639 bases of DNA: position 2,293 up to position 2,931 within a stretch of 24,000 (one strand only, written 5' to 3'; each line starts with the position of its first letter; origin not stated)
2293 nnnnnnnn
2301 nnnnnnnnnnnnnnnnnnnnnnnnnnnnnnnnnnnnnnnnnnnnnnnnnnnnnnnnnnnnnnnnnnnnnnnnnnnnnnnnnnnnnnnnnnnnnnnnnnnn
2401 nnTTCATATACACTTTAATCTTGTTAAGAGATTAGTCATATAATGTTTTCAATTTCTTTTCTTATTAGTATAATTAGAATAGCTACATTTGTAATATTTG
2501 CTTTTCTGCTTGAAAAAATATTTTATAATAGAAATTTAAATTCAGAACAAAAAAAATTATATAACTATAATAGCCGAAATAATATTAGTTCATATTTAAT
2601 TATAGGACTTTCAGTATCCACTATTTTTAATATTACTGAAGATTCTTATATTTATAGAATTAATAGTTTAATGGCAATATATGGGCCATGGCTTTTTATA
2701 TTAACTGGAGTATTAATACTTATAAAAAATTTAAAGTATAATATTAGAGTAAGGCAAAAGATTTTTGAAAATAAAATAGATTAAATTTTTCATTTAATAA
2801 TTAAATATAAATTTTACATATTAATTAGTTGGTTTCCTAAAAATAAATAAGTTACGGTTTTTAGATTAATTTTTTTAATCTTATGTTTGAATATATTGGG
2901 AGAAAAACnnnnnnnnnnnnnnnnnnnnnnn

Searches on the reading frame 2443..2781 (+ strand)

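Call 3: search_protein_families(library=pfam, proteins=[window:2443-2781:+], max_evalue=1)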
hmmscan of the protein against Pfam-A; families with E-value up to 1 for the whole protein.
window:2443-2781:+ (113 aa): 0 families

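Call 4: search_protein_families(library=ncbifam, proteins=[window:2443-2781:+], max_evalue=1)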
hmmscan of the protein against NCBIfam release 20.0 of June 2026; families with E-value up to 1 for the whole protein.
window:2443-2781:+ (113 aa): 2 families
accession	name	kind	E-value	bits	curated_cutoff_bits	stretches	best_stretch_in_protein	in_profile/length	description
NF041040.1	FslB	exception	0.038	13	600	1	5-85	167-246/417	rhizoferrin export MFS transporter FslB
TIGR01432.1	QOXA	equivalog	0.32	10.3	240.95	1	1-48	34-80/227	cytochrome aa3 quinol oxidase subunit II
